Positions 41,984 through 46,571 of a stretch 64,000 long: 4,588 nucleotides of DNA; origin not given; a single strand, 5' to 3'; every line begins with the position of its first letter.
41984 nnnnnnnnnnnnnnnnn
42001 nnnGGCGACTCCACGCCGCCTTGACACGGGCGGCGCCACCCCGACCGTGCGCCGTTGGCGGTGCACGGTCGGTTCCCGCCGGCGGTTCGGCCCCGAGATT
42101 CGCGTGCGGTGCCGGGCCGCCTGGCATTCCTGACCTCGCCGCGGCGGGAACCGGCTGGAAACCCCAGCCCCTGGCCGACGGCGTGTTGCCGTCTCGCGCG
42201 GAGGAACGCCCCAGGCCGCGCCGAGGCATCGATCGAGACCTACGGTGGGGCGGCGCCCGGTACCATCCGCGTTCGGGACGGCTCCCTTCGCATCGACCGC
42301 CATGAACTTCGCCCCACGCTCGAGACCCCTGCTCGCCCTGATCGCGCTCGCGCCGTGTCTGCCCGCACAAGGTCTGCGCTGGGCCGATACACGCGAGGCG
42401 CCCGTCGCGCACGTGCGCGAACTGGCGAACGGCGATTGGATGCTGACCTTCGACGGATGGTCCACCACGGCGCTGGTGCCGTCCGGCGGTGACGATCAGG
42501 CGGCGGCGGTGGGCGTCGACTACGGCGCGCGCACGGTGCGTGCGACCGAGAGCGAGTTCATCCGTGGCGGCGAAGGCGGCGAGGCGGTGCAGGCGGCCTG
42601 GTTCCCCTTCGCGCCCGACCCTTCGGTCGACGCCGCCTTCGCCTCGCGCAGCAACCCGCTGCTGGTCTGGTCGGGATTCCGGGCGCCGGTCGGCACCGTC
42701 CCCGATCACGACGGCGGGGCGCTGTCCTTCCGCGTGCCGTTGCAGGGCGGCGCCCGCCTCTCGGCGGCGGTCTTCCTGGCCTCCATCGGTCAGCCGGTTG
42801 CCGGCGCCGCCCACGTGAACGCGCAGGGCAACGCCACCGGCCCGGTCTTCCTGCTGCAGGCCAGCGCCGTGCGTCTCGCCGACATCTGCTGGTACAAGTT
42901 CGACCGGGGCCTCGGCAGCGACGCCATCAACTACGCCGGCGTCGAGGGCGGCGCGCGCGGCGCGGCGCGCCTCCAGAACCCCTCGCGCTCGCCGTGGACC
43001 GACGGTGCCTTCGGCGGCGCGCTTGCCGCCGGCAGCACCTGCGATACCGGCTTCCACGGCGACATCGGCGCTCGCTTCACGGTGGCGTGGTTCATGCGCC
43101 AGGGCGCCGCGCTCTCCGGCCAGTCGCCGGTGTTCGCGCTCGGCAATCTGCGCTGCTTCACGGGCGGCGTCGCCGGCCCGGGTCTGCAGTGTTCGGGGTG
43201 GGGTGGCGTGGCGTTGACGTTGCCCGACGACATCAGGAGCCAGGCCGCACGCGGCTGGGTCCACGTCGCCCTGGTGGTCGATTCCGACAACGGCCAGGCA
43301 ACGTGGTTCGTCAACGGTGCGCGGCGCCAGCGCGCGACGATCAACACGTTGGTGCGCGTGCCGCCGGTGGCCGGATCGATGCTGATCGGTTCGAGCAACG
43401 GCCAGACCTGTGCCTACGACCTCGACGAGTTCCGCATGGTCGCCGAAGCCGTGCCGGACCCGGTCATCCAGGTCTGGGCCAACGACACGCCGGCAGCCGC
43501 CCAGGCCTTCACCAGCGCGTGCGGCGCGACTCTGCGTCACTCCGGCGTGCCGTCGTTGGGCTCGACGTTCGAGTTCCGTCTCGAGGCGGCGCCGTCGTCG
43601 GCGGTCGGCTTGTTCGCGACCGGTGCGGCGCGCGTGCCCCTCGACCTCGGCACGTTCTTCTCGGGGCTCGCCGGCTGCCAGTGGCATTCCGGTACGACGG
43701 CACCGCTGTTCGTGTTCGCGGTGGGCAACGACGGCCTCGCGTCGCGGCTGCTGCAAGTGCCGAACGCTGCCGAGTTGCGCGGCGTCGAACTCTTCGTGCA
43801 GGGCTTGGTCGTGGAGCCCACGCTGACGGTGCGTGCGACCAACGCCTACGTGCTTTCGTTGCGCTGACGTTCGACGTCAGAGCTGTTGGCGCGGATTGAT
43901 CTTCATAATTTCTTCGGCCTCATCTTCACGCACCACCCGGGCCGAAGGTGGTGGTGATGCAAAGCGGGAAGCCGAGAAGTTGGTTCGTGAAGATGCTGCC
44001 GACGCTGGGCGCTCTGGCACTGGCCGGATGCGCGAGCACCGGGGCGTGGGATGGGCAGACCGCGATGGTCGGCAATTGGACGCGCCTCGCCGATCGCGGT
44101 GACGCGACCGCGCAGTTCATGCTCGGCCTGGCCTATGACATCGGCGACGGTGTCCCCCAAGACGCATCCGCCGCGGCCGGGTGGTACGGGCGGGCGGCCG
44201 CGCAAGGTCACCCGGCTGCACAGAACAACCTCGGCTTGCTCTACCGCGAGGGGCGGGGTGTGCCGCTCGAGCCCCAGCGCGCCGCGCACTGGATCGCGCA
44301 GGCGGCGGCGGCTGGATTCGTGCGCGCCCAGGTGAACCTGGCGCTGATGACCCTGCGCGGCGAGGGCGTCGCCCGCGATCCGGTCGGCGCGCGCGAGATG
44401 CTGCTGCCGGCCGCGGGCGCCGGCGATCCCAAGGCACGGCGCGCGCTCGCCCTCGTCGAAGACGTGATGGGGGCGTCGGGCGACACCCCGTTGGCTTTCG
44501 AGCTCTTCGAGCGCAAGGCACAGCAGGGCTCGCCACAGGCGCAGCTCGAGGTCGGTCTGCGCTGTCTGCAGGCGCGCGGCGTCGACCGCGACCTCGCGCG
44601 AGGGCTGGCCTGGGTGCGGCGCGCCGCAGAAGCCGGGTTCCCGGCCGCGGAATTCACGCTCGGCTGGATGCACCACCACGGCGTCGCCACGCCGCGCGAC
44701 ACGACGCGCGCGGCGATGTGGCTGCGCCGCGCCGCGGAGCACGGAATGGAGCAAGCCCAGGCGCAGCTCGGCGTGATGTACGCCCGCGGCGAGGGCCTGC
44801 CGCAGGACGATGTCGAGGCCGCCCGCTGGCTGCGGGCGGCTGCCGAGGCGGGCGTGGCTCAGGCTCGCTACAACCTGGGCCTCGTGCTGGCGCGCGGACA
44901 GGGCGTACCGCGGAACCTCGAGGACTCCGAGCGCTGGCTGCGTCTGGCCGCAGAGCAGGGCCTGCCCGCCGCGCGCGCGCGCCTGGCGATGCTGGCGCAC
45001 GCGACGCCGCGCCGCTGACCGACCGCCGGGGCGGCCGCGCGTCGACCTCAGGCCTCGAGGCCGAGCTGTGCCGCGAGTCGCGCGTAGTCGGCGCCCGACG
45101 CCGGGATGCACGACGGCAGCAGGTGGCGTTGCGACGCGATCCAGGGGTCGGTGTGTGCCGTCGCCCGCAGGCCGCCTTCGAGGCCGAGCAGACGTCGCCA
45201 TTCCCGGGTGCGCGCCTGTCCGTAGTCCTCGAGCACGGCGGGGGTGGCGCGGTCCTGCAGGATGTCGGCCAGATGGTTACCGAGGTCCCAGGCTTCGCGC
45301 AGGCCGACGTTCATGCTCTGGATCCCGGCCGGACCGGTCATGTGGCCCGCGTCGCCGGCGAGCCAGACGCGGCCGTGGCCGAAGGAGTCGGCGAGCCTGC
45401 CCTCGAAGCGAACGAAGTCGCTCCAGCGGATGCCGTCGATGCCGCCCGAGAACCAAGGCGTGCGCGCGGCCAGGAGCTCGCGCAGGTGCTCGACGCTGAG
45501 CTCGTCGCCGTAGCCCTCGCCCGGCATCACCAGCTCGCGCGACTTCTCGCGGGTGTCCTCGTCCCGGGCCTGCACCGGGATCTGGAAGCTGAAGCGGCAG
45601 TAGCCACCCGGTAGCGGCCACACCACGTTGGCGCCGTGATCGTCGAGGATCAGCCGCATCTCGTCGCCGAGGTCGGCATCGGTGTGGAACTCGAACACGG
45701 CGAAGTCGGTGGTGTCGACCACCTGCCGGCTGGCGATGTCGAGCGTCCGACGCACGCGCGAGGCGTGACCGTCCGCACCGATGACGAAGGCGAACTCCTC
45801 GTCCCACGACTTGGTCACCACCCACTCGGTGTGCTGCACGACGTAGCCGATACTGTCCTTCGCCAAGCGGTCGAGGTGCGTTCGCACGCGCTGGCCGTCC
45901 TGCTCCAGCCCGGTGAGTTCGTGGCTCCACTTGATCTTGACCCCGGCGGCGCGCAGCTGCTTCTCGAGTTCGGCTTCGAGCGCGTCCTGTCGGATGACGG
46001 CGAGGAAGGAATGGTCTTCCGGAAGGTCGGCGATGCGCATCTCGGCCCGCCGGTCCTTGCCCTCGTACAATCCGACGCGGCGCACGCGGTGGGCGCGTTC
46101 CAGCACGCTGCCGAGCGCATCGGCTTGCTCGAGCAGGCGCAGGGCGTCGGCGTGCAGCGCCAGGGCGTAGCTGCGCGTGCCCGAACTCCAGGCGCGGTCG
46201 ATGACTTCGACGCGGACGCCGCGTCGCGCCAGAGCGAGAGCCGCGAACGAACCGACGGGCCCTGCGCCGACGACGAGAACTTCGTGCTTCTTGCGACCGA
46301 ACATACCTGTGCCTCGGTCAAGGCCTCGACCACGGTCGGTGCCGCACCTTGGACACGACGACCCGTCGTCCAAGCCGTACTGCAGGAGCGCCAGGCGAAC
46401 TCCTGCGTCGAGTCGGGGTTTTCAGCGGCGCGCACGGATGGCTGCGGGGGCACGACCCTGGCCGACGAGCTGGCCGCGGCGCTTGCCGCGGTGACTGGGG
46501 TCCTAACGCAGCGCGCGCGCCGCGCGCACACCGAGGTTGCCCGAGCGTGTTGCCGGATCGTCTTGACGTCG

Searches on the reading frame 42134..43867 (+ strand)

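Call 30: search_protein_families(library=pfam, proteins=[window:42134-43867:+], max_evalue=0.00001)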
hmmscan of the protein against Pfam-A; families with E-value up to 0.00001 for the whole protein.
window:42134-43867:+ (577 aa): 1 family
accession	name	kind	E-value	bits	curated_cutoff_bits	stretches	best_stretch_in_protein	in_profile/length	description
PF13385.13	Laminin_G_3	-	5e-07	30.4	27.6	1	315-439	19-144/151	Concanavalin A-like lectin/glucanases superfamily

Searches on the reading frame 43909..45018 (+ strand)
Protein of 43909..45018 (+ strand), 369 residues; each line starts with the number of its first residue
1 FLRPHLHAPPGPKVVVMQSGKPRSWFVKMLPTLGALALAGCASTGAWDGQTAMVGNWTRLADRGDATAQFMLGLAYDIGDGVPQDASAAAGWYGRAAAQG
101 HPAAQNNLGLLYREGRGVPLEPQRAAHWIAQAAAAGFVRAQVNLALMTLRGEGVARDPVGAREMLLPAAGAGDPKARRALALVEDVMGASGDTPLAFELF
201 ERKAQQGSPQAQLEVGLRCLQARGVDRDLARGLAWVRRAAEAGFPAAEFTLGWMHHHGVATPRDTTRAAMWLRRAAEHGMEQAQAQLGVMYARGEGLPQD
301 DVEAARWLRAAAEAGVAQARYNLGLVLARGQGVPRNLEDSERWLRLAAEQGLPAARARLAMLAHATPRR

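Call 30: search_protein_families(library=pfam, proteins=[window:43909-45018:+], max_evalue=0.00001)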
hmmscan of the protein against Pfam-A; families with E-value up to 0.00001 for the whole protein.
window:43909-45018:+ (369 aa): 1 family
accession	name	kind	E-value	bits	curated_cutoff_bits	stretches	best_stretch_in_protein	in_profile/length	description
PF08238.18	Sel1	-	9.6e-55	181.5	30.7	5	282-315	2-35/36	Sel1 repeat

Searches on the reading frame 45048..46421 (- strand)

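Call 30: search_protein_families(library=pfam, proteins=[window:45048-46421:-], max_evalue=0.00001)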
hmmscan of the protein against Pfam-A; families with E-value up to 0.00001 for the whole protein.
window:45048-46421:- (457 aa): 6 families
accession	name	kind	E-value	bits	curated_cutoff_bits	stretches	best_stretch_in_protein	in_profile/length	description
PF01494.25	FAD_binding_3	-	1e-40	140.5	22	1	46-407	2-341/349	FAD binding domain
PF01266.30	DAO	-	1.9e-08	34.7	27.9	1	48-114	2-71/353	FAD dependent oxidoreductase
PF00070.33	Pyr_redox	-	4.8e-07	30.6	22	0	48-77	2-31/82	Pyridine nucleotide-disulphide oxidoreductase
PF13450.12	NAD_binding_8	-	1.1e-06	29.3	21.9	1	50-86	1-37/68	NAD(P)-binding Rossmann-like domain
PF12831.13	FAD_oxidored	-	1.7e-06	28.1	27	1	47-180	1-122/416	FAD dependent oxidoreductase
PF07992.20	Pyr_redox_2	-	5.3e-06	26.5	26.1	0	46-77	143-174/291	Pyridine nucleotide-disulphide oxidoreductase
